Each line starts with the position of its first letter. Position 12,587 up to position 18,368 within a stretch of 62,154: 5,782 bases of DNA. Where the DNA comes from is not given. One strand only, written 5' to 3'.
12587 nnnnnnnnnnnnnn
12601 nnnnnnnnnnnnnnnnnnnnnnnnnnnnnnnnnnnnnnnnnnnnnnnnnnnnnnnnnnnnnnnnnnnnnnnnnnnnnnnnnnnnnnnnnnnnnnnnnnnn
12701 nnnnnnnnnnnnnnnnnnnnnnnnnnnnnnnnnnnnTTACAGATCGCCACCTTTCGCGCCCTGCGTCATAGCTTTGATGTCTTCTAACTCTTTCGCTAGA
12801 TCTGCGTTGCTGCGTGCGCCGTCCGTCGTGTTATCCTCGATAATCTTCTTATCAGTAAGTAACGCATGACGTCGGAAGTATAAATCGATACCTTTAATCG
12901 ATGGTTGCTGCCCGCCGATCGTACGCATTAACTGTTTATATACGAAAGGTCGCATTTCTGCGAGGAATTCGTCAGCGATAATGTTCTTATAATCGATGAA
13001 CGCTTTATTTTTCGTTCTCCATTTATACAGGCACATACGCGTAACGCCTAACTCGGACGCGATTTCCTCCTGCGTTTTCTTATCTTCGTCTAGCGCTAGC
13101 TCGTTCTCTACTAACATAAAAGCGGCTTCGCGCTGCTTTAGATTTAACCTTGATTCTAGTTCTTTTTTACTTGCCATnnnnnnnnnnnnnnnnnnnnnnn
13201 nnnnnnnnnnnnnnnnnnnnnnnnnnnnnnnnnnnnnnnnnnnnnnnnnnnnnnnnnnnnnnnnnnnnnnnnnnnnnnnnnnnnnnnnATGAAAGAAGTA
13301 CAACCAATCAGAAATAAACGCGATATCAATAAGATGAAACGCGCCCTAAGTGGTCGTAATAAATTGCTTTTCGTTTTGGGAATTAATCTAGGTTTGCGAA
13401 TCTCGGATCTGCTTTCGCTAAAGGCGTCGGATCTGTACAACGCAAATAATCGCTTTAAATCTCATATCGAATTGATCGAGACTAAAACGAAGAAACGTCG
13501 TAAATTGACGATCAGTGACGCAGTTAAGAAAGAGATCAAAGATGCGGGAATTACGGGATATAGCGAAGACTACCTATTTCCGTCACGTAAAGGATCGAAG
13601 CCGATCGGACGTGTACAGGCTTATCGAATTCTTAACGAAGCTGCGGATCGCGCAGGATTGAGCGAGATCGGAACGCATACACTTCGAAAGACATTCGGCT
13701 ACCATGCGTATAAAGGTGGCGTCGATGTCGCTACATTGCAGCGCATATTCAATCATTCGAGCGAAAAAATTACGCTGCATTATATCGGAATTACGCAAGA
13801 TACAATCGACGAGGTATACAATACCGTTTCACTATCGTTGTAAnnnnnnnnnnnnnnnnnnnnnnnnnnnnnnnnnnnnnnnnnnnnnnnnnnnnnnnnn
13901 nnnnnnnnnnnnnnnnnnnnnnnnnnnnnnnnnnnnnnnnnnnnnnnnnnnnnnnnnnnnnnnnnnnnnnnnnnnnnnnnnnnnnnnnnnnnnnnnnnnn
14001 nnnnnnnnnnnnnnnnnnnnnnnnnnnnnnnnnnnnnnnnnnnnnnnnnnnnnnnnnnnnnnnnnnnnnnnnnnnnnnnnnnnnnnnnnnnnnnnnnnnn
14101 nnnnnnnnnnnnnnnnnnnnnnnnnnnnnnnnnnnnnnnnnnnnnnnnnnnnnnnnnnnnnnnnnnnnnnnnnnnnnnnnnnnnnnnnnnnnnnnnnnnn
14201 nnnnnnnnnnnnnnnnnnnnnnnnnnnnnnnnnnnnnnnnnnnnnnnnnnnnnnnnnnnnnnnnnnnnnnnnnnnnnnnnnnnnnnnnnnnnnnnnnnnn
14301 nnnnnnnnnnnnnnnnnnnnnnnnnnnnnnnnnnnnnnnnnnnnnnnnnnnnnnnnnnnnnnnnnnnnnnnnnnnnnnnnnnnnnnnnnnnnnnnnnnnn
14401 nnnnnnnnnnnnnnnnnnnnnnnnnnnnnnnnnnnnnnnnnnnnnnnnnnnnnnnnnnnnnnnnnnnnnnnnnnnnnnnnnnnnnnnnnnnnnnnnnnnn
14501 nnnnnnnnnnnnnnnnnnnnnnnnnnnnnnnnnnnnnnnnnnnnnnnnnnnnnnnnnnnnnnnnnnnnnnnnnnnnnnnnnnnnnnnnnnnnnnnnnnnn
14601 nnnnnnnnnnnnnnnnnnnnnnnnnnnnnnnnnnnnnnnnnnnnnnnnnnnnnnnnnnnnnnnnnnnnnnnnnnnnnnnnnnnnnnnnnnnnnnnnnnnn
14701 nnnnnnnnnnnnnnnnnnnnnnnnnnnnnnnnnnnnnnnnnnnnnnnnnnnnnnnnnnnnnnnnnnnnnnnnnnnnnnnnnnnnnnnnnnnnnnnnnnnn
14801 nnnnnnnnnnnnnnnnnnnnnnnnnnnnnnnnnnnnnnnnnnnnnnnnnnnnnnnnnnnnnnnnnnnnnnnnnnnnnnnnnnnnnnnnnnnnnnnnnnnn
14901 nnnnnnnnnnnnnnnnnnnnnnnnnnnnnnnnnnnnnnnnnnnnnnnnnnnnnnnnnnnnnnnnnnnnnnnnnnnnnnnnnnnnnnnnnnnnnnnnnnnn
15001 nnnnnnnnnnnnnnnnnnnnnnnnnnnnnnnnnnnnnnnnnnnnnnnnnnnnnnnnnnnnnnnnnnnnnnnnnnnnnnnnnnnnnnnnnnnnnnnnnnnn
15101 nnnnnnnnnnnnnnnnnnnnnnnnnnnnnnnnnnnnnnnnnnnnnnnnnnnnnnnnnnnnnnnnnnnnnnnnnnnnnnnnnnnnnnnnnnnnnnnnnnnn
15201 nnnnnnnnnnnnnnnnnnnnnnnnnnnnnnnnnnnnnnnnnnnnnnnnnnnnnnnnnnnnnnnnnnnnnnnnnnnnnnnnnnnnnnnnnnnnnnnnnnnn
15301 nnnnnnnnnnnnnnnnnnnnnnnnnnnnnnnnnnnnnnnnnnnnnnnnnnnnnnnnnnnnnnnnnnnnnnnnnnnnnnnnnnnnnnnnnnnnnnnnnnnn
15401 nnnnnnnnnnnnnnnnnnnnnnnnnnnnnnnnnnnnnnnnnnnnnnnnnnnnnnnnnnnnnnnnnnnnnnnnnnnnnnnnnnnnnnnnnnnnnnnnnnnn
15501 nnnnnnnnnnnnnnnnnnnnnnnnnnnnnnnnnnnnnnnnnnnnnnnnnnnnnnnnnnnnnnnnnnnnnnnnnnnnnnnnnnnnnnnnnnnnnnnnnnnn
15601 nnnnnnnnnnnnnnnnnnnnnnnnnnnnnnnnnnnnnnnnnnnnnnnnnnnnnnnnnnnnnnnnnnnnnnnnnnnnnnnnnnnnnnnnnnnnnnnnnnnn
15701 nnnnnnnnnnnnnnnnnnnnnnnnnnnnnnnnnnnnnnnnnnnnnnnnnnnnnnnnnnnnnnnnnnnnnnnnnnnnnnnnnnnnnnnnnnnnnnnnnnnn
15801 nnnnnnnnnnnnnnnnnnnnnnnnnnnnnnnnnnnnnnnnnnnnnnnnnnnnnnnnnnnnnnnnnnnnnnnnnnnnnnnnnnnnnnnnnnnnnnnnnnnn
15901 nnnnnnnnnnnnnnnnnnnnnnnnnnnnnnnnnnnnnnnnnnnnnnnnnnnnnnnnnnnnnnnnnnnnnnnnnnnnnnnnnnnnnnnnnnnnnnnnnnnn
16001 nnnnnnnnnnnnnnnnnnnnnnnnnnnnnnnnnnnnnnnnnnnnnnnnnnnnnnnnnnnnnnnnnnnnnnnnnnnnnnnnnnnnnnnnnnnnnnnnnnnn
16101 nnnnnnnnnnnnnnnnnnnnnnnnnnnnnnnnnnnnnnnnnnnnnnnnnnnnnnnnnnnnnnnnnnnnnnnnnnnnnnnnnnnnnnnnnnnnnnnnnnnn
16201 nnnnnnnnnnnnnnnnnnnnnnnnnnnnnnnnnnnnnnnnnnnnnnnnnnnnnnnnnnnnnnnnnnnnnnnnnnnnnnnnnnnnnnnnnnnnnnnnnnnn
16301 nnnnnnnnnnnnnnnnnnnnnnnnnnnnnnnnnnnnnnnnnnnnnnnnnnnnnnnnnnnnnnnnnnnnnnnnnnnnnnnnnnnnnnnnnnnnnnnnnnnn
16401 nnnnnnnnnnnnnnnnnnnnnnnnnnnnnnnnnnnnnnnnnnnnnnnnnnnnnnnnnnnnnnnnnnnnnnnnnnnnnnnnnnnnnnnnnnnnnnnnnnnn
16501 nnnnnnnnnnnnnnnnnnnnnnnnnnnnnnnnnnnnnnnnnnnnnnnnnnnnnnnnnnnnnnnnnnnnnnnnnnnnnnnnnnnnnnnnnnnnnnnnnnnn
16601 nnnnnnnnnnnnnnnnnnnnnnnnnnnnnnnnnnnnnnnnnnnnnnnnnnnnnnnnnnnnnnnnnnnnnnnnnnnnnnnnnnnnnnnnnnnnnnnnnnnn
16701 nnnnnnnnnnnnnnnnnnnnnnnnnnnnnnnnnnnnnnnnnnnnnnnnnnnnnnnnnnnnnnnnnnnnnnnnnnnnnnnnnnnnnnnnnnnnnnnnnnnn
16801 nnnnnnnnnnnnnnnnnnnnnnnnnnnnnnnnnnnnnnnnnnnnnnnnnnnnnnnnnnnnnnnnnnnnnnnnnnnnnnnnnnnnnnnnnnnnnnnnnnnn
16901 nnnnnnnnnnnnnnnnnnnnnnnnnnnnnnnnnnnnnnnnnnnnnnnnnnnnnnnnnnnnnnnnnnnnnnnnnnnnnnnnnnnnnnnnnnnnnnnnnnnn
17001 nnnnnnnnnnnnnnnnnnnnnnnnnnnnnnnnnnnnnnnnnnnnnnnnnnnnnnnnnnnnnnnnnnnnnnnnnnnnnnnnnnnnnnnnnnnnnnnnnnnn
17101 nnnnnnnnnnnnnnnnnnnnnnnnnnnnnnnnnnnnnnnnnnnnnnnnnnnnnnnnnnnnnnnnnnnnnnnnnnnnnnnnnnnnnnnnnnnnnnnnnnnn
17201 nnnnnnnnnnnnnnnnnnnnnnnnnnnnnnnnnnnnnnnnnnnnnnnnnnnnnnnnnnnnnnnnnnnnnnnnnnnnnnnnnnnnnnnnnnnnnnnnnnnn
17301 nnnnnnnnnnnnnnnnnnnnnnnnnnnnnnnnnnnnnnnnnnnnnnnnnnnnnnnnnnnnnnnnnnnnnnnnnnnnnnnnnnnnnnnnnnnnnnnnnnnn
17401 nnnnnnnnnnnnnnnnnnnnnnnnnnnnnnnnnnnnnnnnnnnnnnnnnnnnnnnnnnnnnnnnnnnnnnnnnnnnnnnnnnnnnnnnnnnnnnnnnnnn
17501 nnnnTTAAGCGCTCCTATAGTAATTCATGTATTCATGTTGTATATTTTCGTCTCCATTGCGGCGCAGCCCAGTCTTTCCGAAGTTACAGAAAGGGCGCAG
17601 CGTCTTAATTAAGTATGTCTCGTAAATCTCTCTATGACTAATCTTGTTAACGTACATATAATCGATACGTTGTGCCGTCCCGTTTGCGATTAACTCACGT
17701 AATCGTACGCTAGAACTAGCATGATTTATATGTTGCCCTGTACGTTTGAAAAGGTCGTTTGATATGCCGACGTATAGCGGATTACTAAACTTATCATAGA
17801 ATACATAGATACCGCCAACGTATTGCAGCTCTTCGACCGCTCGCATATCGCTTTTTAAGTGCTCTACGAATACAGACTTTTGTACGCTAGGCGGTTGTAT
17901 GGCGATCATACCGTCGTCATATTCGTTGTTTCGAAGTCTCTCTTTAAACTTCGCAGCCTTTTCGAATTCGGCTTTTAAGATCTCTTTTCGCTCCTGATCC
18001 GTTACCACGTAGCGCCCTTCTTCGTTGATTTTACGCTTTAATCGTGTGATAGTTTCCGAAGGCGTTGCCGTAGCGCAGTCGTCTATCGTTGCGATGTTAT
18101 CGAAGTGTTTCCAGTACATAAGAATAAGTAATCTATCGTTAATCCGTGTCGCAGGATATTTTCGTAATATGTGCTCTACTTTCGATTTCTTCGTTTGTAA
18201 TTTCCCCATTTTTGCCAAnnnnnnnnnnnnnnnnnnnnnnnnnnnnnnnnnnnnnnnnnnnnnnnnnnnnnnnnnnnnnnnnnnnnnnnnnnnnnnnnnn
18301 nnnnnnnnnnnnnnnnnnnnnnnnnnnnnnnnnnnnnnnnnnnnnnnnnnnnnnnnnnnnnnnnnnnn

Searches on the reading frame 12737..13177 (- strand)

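Call 63: search_protein_families(library=pfam, proteins=[window:12737-13177:-], max_evalue=0.001)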
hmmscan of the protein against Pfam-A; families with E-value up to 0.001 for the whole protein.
window:12737-13177:- (146 aa): 1 family
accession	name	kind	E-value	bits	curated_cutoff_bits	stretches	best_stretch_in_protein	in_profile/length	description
PF13022.12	HTH_Tnp_1_2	-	1e-31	110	27.9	1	3-130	3-121/122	Helix-turn-helix of insertion element transposase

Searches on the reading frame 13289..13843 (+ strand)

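Call 15: search_protein_families(library=pfam, proteins=[window:13289-13843:+], max_evalue=0.001)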
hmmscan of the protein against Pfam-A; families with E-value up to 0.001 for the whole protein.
window:13289-13843:+ (184 aa): 1 family
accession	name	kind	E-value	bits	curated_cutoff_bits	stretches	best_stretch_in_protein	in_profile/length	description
PF00589.27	Phage_integrase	-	1.9e-24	86.8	27.1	1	18-166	17-166/172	Phage integrase family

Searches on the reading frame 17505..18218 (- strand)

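Call 15: search_protein_families(library=pfam, proteins=[window:17505-18218:-], max_evalue=0.001)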
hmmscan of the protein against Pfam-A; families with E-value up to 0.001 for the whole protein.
window:17505-18218:- (237 aa): 1 family
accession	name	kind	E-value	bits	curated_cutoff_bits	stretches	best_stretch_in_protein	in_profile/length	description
PF01541.30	GIY-YIG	-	4.6e-07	30.5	22.6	1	135-209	2-74/78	GIY-YIG catalytic domain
